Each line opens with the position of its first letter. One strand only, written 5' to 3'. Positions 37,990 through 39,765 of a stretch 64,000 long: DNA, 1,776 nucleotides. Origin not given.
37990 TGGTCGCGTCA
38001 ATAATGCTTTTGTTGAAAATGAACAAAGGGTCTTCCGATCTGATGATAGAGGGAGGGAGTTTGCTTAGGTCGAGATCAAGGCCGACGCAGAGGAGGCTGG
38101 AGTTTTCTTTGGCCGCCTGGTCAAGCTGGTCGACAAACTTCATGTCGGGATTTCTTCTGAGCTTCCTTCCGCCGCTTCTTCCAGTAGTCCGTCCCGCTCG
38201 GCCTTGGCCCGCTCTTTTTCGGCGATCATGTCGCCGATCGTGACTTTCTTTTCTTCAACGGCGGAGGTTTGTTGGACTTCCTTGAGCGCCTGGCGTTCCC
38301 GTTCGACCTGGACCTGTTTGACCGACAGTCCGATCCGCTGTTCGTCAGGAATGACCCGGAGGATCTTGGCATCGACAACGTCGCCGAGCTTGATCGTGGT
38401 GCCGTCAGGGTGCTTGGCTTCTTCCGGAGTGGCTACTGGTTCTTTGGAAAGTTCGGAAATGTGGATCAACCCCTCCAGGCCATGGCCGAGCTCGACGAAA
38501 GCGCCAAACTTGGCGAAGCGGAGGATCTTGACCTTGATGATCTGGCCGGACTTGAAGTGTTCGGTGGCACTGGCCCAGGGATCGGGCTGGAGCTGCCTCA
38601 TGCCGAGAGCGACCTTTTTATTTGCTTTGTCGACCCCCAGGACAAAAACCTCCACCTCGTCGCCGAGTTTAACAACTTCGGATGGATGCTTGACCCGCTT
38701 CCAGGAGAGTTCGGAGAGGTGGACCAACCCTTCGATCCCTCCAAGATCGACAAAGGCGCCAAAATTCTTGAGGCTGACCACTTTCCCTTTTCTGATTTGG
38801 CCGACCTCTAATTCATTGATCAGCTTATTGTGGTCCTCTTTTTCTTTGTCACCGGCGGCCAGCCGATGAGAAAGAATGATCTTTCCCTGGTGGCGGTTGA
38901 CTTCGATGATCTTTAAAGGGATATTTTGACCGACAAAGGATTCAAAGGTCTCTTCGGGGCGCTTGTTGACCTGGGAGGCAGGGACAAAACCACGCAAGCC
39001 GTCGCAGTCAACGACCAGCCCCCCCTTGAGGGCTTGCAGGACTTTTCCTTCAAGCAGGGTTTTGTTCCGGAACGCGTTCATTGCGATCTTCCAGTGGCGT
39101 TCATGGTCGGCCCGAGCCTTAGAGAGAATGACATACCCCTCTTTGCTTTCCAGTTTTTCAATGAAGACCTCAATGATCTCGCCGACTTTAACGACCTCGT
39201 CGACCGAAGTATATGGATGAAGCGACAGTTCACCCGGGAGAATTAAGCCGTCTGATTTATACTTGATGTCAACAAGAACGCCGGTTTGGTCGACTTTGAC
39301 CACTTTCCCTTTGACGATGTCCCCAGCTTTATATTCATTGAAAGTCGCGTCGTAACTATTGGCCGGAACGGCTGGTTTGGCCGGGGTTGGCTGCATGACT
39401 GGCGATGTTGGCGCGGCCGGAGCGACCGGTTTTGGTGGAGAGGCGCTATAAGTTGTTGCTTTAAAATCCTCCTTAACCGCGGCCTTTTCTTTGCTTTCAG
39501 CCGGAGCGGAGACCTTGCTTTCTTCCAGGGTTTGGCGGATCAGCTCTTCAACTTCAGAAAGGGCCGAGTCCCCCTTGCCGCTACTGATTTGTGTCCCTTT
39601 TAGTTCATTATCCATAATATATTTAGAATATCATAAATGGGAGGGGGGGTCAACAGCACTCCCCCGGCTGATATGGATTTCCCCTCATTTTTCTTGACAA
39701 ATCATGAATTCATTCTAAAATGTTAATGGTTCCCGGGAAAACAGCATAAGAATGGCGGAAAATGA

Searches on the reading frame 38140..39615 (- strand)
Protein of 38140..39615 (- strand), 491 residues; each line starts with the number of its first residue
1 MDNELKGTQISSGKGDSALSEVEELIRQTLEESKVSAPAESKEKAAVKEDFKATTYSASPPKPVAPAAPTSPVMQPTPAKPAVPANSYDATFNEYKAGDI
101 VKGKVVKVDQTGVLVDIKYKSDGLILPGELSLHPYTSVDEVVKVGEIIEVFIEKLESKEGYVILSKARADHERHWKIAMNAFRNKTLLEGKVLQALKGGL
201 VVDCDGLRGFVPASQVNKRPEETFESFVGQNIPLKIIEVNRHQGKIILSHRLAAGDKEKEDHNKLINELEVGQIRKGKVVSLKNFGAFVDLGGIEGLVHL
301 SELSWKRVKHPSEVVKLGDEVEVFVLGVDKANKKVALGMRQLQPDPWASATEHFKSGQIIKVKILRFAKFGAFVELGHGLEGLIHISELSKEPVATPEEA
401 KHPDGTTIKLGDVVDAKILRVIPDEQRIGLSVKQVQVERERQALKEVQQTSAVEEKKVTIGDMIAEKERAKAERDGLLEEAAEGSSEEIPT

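Call 71: search_protein_families(library=pfam, proteins=[window:38140-39615:-], max_evalue=0.001)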
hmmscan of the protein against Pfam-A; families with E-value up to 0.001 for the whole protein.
window:38140-39615:- (491 aa): 4 families
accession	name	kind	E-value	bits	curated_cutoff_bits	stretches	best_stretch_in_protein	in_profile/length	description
PF00575.29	S1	-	5.9e-66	219.2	22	4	269-340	2-74/74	S1 RNA binding domain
PF23459.1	S1_RRP5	-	3.1e-15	56.9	27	1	270-337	2-70/72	RRP5 S1 domain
PF13509.12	S1_2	-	1.7e-08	34.9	21.8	0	271-325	1-48/61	S1 domain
PF21710.3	Spt6_S1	-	1.8e-06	28.6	27.5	0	352-428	12-82/91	Spt6, S1/OB domain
